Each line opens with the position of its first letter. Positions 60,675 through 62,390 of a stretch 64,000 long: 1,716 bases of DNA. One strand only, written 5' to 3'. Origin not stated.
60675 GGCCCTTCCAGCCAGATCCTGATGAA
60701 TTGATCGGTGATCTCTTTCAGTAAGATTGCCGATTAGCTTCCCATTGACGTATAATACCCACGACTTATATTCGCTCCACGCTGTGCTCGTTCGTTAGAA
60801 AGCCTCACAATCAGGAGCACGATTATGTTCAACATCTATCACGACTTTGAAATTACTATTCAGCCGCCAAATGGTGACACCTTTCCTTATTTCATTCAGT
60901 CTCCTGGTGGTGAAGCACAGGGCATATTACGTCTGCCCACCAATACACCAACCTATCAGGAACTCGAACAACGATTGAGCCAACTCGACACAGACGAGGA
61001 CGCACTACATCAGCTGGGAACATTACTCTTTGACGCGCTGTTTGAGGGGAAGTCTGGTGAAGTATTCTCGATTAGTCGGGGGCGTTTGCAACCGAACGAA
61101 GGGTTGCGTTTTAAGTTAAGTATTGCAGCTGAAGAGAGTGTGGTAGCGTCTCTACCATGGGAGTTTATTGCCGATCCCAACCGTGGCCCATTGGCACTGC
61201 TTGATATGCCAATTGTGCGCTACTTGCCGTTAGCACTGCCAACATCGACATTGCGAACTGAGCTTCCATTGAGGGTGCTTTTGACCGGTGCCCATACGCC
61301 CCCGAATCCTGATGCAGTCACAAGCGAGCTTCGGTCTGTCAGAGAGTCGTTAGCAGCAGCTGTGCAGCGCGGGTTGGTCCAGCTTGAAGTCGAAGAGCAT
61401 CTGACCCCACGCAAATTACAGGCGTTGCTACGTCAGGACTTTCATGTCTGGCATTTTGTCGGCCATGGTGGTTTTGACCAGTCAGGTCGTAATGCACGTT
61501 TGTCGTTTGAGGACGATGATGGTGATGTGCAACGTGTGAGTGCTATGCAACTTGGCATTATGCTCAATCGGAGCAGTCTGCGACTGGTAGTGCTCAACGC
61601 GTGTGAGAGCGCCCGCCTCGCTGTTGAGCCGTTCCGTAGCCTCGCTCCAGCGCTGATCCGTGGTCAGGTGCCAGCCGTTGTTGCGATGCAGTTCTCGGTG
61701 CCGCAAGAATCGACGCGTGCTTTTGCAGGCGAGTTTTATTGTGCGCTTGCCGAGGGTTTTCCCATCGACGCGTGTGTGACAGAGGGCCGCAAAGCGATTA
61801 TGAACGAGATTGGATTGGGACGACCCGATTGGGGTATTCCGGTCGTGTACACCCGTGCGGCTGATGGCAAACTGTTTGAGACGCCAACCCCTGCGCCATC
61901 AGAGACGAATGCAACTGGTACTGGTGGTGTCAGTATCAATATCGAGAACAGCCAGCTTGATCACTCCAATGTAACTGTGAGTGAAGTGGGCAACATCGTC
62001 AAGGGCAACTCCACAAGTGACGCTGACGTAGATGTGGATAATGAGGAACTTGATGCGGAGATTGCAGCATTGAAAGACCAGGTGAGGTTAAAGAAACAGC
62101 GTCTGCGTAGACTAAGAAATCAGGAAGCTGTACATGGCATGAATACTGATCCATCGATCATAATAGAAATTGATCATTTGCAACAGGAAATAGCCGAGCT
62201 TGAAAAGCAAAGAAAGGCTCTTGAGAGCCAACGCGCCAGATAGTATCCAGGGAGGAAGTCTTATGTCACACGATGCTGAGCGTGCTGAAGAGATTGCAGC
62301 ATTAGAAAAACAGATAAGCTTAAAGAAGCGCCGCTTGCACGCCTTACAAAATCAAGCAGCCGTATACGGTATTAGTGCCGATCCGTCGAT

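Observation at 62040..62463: The CHAT protein's last ~55 residues are duplicated as the free-standing downstream mini-protein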

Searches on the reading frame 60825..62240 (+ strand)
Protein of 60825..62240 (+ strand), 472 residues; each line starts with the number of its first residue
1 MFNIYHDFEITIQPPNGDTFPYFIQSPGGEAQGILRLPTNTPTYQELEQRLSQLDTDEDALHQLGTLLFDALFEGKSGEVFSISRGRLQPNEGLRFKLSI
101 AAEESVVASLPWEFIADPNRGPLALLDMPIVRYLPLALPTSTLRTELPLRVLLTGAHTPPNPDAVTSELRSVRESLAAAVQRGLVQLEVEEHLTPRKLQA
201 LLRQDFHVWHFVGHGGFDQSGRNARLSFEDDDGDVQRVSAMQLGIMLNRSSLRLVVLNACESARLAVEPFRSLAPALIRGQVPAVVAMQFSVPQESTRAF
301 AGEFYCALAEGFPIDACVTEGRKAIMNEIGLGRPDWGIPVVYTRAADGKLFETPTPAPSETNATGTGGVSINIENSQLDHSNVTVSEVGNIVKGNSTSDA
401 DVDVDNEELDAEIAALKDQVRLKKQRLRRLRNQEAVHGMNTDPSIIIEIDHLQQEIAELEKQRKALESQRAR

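Call 5: search_protein_families(library=pfam, proteins=[window:60825-62240:+], max_evalue=1)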
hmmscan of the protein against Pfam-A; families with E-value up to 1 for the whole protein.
window:60825-62240:+ (472 aa): 13 families
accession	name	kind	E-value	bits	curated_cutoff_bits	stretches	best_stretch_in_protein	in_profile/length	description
PF12770.12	CHAT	-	9e-25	88.1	24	1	93-327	23-268/289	CHAT domain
PF01364.23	Peptidase_C25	-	4e-05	23.4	23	1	195-321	219-341/374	Peptidase family C25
PF07544.18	Med9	-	0.0095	16.4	26.9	1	398-433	44-79/80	RNA polymerase II transcription mediator complex subunit 9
PF05557.18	MAD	-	0.024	13.5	30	1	385-470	382-464/661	Mitotic checkpoint protein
PF17098.10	Wtap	-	0.025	15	35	1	408-468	15-73/155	WTAP/Mum2p family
PF11180.13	DUF2968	-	0.05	13.6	27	1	395-469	90-163/180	Protein of unknown function (DUF2968)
PF20878.2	REST_helical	-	0.11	13.2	27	1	405-432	27-54/65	Helical region in REST corepressor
PF08946.15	Osmo_CC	-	0.13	13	24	1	448-469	20-41/46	Osmosensory transporter coiled coil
PF03961.19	FapA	-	0.24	11.4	31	1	383-469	130-225/272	Flagellar Assembly Protein A beta solenoid domain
PF19801.4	DUF6284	-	0.25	11.8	27.4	0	405-433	38-67/86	Family of unknown function (DUF6284)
PF08657.15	DASH_Spc34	-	0.26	11.3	26.7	1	407-464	220-278/280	DASH complex subunit Spc34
PF04977.20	DivIC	-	0.62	10.3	28.9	0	448-470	25-47/80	Septum formation initiator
PF25764.1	KIF21A_4th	-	0.89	9.6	33.1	1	397-469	14-83/183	KIF21A-like domain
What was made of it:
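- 60825..62243 (+): CHAT (caspase-fold) protease gene, 472 aa. Pfam CHAT PF12770 E=9e-25 over residues 93-327 (call 5).
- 61101..61805 (+): CHAT peptidase domain with the catalytic dyad: His214 (CAT, 61464-61466) and Cys260 (TGT, 61602-61604). Pfam envelope 93-327 (call 5).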

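Call 7: search_protein_families(library=ncbifam, proteins=[window:60825-62240:+], max_evalue=1)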
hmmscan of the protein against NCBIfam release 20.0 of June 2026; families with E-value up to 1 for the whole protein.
window:60825-62240:+ (472 aa): 2 families
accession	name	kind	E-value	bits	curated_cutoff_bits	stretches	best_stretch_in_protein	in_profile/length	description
NF045509.1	CellDiv_HetF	equivalog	2e-14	52.9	1200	1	199-353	226-386/836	cell division protein HetF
NF052320.1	Cbp1_fam_LP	subfamily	0.35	10.3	90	1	402-470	114-174/286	Cbp1 family collagen-binding glycoprotein adhesin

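Call 14: find_homologous_proteins(query=window:60825-62240:+, max_evalue=0.00001)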
Query window:60825-62240:+ (472 aa): 624 proteins with E <= 0.00001 among 8000 candidates; the best 120 are listed.
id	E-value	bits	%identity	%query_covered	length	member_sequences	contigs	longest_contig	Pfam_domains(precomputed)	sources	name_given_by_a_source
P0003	0.0e+0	1051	100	100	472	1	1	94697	PF12770.13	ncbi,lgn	ncbi:MAG: CHAT domain-containing protein [Chloroflexota bacterium]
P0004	7.0e-267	904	86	100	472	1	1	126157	PF12770.13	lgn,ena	-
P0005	2.8e-254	862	83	98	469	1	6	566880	PF12770.13,PF01364.25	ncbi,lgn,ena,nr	ncbi:MAG: CHAT domain-containing protein [Chloroflexi bacterium AL-W]|nr:CHAT domain-containing prot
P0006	2.4e-152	526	55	99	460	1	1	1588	PF12770.13,PF01364.25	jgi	jgi:hypothetical protein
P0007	2.9e-146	506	53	98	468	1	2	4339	PF12770.13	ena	-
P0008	1.2e-143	497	59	78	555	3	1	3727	PF19960.7,PF12770.13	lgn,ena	-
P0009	9.6e-143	494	51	98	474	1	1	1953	PF12770.13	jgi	jgi:hypothetical protein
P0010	1.5e-141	491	54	99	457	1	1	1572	PF12770.13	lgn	-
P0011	2.0e-141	490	52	99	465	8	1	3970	PF12770.13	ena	-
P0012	4.5e-141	489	51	99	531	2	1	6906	PF00012.27,PF12770.13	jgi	jgi:hypothetical protein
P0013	5.0e-141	489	53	99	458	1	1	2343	PF12770.13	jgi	-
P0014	2.8e-140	486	51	98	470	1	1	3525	PF12770.13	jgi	jgi:CHAT domain-containing protein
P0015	6.1e-140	485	51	99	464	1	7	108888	PF12770.13,PF01364.25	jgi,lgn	jgi:hypothetical protein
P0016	2.6e-139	483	52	99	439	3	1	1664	PF12770.13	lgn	-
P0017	2.9e-139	483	51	99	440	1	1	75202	PF12770.13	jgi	jgi:hypothetical protein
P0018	3.7e-137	476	53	99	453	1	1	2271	PF12770.13,PF01364.25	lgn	-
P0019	4.9e-137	476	51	99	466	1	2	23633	PF12770.13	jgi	jgi:hypothetical protein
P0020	6.8e-137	475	62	74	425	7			PF12770.13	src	-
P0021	7.4e-137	475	50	98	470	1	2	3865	PF12770.13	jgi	jgi:hypothetical protein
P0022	1.1e-136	474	50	98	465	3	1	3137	PF12770.13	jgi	jgi:hypothetical protein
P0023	1.2e-136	474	50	99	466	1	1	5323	PF12770.13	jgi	jgi:hypothetical protein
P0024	4.1e-136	473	52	99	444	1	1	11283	PF12770.13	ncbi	ncbi:MAG: CHAT domain-containing protein [Roseiflexaceae bacterium]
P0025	5.3e-136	472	52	99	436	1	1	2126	PF12770.13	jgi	jgi:hypothetical protein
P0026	1.3e-135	471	49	99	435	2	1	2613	PF12770.13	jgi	jgi:hypothetical protein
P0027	1.6e-135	471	50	99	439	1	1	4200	PF12770.13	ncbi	-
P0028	1.8e-135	471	53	93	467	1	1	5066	PF12770.13,PF01364.25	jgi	jgi:hypothetical protein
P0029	8.2e-135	468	51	98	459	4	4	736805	PF12770.13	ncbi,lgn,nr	ncbi:MAG: CHAT domain-containing protein [Kouleothrix sp.]|nr:CHAT domain-containing protein [Kouleo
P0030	2.1e-134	467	48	99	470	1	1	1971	PF12770.13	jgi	jgi:hypothetical protein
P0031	2.9e-134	467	50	99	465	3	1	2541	PF12770.13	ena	-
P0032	2.3e-133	464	49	97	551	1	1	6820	PF12770.13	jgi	jgi:hypothetical protein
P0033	2.9e-133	463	51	99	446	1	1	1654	PF12770.13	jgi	jgi:hypothetical protein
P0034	4.3e-133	463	50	99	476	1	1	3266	PF12770.13,PF01364.25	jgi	jgi:hypothetical protein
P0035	4.7e-133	463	51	93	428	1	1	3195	PF12770.13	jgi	jgi:hypothetical protein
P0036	5.5e-133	462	61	75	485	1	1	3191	PF19960.7,PF12770.13,PF01364.25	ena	-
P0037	7.2e-133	462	50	99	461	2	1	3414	PF12770.13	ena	-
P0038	8.0e-133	462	49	99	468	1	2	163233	PF12770.13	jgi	jgi:hypothetical protein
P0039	2.6e-132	460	48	98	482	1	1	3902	PF12770.13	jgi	jgi:hypothetical protein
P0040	3.2e-132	460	51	96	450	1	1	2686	PF12770.13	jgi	jgi:hypothetical protein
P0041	4.2e-132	459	62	74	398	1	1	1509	PF12770.13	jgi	jgi:hypothetical protein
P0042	4.3e-132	459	49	97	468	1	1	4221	PF12770.13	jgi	jgi:hypothetical protein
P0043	4.8e-132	459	48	99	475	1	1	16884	PF12770.13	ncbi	-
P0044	7.4e-132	459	49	99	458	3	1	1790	PF12770.13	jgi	jgi:hypothetical protein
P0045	1.9e-131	457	48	99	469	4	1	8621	PF12770.13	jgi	jgi:hypothetical protein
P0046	4.2e-131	456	60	75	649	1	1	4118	PF13401.13,PF12770.13,PF00931.29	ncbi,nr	ncbi:MAG TPA: CHAT domain-containing protein, partial [Roseiflexaceae bacterium]|nr:CHAT domain-cont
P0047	5.3e-131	456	48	99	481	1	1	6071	PF12770.13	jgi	jgi:hypothetical protein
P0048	5.5e-131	456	49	99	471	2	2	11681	PF12770.13,PF01364.25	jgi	-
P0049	1.5e-130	454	61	75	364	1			PF12770.13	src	-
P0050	2.3e-130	454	50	99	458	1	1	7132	PF12770.13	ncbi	ncbi:MAG: CHAT domain-containing protein [Roseiflexaceae bacterium]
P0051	2.8e-130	453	49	99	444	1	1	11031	PF12770.13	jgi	jgi:CHAT domain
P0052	3.2e-130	453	49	99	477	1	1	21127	PF12770.13,PF01364.25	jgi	jgi:hypothetical protein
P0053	6.5e-130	452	49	98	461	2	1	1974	PF12770.13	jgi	jgi:hypothetical protein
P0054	6.5e-130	452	48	99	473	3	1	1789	PF12770.13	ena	-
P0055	1.0e-129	452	49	98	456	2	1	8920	PF12770.13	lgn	-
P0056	2.2e-129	450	49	99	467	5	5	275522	PF12770.13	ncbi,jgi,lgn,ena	-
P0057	2.2e-129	450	55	82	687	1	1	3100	PF12770.13,PF13191.13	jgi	jgi:CHAT domain/AAA ATPase domain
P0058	3.0e-129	450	49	99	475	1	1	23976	PF12770.13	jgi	jgi:hypothetical protein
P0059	4.9e-129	449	47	98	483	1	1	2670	PF12770.13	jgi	jgi:hypothetical protein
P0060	6.5e-129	449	52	96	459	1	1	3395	PF12770.13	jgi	jgi:hypothetical protein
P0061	6.8e-129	449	49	98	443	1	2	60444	PF12770.13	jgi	jgi:CHAT domain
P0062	8.2e-129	449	59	77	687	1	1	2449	PF12770.13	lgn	-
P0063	1.0e-128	448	52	91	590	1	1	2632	PF19960.7,PF12770.13,PF01364.25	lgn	-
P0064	1.0e-128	448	47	99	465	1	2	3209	PF12770.13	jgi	jgi:hypothetical protein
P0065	1.4e-128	448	56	77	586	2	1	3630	PF19960.7,PF12770.13,PF01364.25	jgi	jgi:hypothetical protein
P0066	1.9e-128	447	48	99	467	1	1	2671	PF12770.13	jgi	jgi:hypothetical protein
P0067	5.0e-128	446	48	97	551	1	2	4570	PF12770.13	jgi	-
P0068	7.3e-128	445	58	75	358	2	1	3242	PF12770.13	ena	-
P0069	1.3e-127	445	50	96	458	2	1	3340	PF12770.13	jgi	jgi:hypothetical protein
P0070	1.9e-127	444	47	99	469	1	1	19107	PF12770.13,PF01364.25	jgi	jgi:hypothetical protein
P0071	3.3e-127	443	46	97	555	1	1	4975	PF12770.13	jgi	jgi:hypothetical protein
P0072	5.6e-127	443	49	99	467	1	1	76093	PF12770.13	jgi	jgi:hypothetical protein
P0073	1.1e-126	441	49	99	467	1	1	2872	PF12770.13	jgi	jgi:CHAT domain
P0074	1.2e-126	441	54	85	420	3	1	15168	PF12770.13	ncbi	ncbi:MAG: CHAT domain-containing protein [Roseiflexaceae bacterium]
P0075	1.5e-126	441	48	97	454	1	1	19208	PF12770.13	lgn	-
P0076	1.6e-126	441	49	99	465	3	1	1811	PF12770.13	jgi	jgi:hypothetical protein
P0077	1.6e-126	441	47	99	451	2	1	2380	PF12770.13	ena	-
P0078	5.5e-126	439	47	99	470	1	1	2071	PF12770.13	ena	-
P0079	6.7e-126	439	47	99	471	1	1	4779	PF12770.13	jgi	jgi:CHAT domain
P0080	8.6e-126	439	50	97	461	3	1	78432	PF12770.13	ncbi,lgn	-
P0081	9.8e-126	438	48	99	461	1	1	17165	PF12770.13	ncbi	-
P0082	1.2e-125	438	56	77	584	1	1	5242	PF19960.7,PF12770.13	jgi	jgi:hypothetical protein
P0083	1.4e-125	438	48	99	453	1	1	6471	PF12770.13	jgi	jgi:hypothetical protein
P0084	1.7e-125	438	46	99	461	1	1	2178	PF12770.13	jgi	jgi:hypothetical protein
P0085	1.9e-125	437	48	98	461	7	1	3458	PF12770.13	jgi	jgi:hypothetical protein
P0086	8.5e-125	435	58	75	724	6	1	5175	PF12770.13,PF01364.25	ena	-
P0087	1.2e-124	435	59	74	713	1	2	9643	PF12770.13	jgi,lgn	jgi:hypothetical protein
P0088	1.2e-124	435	50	94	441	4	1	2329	PF12770.13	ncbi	ncbi:MAG: CHAT domain-containing protein, partial [Roseiflexaceae bacterium]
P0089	1.7e-124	434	58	75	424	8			PF12770.13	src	-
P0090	2.0e-124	434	48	99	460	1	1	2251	PF12770.13,PF01364.25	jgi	jgi:hypothetical protein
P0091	2.3e-124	434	46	99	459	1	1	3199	PF12770.13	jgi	jgi:hypothetical protein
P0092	5.4e-124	433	55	75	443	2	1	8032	PF12770.13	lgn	-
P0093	1.2e-123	432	54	76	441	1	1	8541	PF12770.13,PF01364.25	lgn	-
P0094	1.2e-123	432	58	74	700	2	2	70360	PF12770.13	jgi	-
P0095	2.7e-123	430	55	76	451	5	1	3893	PF12770.13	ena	-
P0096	4.6e-123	430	57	74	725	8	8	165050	PF12770.13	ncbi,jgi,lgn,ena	-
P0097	6.8e-123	429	47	99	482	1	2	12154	PF12770.13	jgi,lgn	jgi:hypothetical protein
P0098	1.3e-122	428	55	76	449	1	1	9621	PF12770.13,PF01364.25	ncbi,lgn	-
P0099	1.6e-122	428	48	95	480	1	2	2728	PF12770.13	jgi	jgi:hypothetical protein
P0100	1.6e-122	428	58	74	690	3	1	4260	PF12770.13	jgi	jgi:hypothetical protein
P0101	1.9e-122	428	56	74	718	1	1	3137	PF12770.13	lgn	-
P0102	2.3e-122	427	52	82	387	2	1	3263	PF12770.13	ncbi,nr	ncbi:MAG TPA: CHAT domain-containing protein, partial [Roseiflexaceae bacterium]|nr:CHAT domain-cont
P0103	3.1e-122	427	47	99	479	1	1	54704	PF12770.13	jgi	jgi:CHAT domain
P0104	4.4e-122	426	58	74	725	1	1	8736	PF12770.13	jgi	jgi:hypothetical protein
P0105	1.8e-121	424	46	100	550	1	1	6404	PF12770.13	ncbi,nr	ncbi:MAG TPA: CHAT domain-containing protein [Roseiflexaceae bacterium]|nr:CHAT domain-containing pr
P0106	1.9e-121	424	47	96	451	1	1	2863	PF12770.13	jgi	-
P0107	2.0e-121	424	57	75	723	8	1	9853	PF12770.13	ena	-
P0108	2.3e-121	424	54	75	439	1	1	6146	PF12770.13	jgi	jgi:hypothetical protein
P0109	2.6e-121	424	53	76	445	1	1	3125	PF12770.13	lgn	-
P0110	3.5e-121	423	57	75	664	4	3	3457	PF12770.13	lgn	-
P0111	4.6e-121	423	57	76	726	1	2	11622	PF12770.13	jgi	jgi:hypothetical protein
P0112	5.8e-121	423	56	75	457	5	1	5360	PF12770.13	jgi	jgi:hypothetical protein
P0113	1.5e-120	421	54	80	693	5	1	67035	PF12770.13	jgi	jgi:hypothetical protein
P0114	1.6e-120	421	56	78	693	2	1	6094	PF12770.13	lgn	-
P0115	2.1e-120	421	56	74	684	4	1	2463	PF12770.13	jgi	jgi:hypothetical protein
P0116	3.5e-120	420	58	75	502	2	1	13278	PF12770.13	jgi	-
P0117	4.3e-120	420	56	75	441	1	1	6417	PF12770.13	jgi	jgi:hypothetical protein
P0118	4.6e-120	420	55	78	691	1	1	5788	PF12770.13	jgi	jgi:hypothetical protein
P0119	4.9e-120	420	56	75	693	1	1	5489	PF12770.13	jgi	jgi:hypothetical protein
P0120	5.6e-120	419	56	77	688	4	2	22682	PF12770.13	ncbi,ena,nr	ncbi:MAG TPA: CHAT domain-containing protein [Roseiflexaceae bacterium]|nr:CHAT domain-containing pr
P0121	7.2e-120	419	56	76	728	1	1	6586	PF12770.13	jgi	jgi:hypothetical protein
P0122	1.1e-119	419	55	76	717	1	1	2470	PF12770.13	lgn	-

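Call 20: find_encoding_contigs(protein=P0005, flank=6000, max_places=2)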
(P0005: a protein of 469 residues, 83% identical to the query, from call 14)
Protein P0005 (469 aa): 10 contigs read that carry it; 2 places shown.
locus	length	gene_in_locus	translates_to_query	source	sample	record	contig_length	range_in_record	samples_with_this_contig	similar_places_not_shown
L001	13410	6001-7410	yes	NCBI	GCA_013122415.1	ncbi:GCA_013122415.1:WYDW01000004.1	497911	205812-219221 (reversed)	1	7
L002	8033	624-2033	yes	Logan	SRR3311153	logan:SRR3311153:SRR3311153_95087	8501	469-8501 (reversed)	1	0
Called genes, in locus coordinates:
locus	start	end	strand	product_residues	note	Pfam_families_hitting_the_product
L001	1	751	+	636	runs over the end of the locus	PF01807:Zn_ribbon_DnaG, PF08275:DNAG_N, PF01751:Toprim, PF13155:Toprim_2, PF13662:Toprim_4, PF10410:DnaB_bind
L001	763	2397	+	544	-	PF03979:Sigma70_r1_1 (weak), PF00140:Sigma70_r1_2, PF04542:Sigma70_r2, PF04539:Sigma70_r3, PF04545:Sigma70_r4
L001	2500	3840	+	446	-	PF00226:DnaJ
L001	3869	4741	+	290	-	PF06267:DUF1028, PF08823:PG_binding_2, PF01471:PG_binding_1 (weak)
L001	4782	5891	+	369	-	-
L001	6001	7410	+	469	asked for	PF12770:CHAT, PF01364:Peptidase_C25 (weak)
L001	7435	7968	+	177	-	-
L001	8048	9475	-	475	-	PF03816:LytR_cpsA_psr, PF13399:LytR_C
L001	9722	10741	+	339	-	PF00149:Metallophos, PF12850:Metallophos_2 (weak)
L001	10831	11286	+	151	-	PF11255:DUF3054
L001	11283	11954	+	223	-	PF00300:His_Phos_1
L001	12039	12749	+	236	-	PF00027:cNMP_binding, PF13545:HTH_Crp_2, PF00325:Crp (weak)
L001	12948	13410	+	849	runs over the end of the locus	PF13231:PMT_2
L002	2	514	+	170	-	?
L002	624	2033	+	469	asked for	PF12770:CHAT, PF01364:Peptidase_C25 (weak)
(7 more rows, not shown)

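Call 21: find_encoding_contigs(protein=P0004, flank=6000, max_places=2)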
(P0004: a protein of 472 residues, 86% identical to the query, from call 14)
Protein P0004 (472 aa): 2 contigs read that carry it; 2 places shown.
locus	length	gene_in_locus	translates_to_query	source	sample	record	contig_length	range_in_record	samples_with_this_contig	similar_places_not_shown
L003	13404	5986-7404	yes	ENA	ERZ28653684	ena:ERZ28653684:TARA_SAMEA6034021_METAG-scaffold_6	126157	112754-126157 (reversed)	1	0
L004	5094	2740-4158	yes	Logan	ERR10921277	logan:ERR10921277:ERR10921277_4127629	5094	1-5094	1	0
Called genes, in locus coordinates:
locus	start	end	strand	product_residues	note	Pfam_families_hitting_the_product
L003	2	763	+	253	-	?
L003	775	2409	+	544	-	PF03979:Sigma70_r1_1 (weak), PF00140:Sigma70_r1_2, PF04542:Sigma70_r2, PF04539:Sigma70_r3, PF04545:Sigma70_r4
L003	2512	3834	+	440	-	PF00226:DnaJ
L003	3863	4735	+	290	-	PF06267:DUF1028, PF08823:PG_binding_2, PF01471:PG_binding_1 (weak)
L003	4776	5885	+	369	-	PF00150:Cellulase (weak)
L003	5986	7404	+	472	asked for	PF12770:CHAT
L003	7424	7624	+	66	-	-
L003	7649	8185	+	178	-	-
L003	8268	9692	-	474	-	PF03816:LytR_cpsA_psr, PF13399:LytR_C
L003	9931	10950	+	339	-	PF00149:Metallophos, PF12850:Metallophos_2 (weak)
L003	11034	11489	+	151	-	PF11255:DUF3054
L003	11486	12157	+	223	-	PF00300:His_Phos_1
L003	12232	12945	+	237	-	PF00027:cNMP_binding, PF13545:HTH_Crp_2, PF00325:Crp (weak)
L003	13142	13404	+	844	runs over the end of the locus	PF13231:PMT_2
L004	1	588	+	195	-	?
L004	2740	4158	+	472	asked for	PF12770:CHAT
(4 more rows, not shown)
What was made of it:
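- The same two-ORF layout, with stop, SD and ATG, appears in independent assemblies (NCBI MAG, TARA ENA scaffold, Logan contig; calls 14, 21).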

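Call 22: find_encoding_contigs(protein=P0015, flank=6000, max_places=2)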
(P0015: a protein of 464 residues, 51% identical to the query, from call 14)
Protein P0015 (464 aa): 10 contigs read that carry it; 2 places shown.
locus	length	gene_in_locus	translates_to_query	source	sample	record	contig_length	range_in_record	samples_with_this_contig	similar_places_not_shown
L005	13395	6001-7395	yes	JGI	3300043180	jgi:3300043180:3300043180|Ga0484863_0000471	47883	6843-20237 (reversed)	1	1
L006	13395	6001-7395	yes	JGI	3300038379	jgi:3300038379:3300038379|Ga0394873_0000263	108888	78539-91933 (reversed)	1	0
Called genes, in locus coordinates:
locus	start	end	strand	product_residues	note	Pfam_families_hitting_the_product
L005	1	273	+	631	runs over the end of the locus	PF01807:Zn_ribbon_DnaG, PF08275:DNAG_N, PF01751:Toprim, PF13662:Toprim_4, PF13155:Toprim_2, PF10410:DnaB_bind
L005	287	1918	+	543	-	PF03979:Sigma70_r1_1, PF00140:Sigma70_r1_2, PF04542:Sigma70_r2, PF04539:Sigma70_r3, PF04545:Sigma70_r4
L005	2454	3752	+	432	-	PF00226:DnaJ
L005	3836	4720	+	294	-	PF06267:DUF1028, PF08823:PG_binding_2, PF01471:PG_binding_1 (weak)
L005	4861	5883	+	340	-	PF00150:Cellulase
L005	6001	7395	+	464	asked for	PF12770:CHAT, PF01364:Peptidase_C25 (weak)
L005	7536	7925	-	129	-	-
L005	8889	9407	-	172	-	PF01476:LysM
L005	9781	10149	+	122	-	PF00072:Response_reg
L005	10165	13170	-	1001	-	PF00069:Pkinase, PF03109:ABC1 (faint), PF07714:PK_Tyr_Ser-Thr, PF13424:TPR_12 (faint), PF07719:TPR_2 (weak), PF13414:TPR_11 (weak), PF13432:TPR_16, PF14559:TPR_19, +5 more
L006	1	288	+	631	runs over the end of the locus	PF01807:Zn_ribbon_DnaG, PF08275:DNAG_N, PF01751:Toprim, PF13662:Toprim_4, PF13155:Toprim_2, PF10410:DnaB_bind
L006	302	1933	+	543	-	PF03979:Sigma70_r1_1, PF00140:Sigma70_r1_2, PF04542:Sigma70_r2, PF04539:Sigma70_r3, PF04545:Sigma70_r4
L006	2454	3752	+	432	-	PF00226:DnaJ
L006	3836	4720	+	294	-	PF06267:DUF1028, PF08823:PG_binding_2, PF01471:PG_binding_1 (weak)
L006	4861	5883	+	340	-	PF00150:Cellulase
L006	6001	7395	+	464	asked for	PF12770:CHAT, PF01364:Peptidase_C25 (weak)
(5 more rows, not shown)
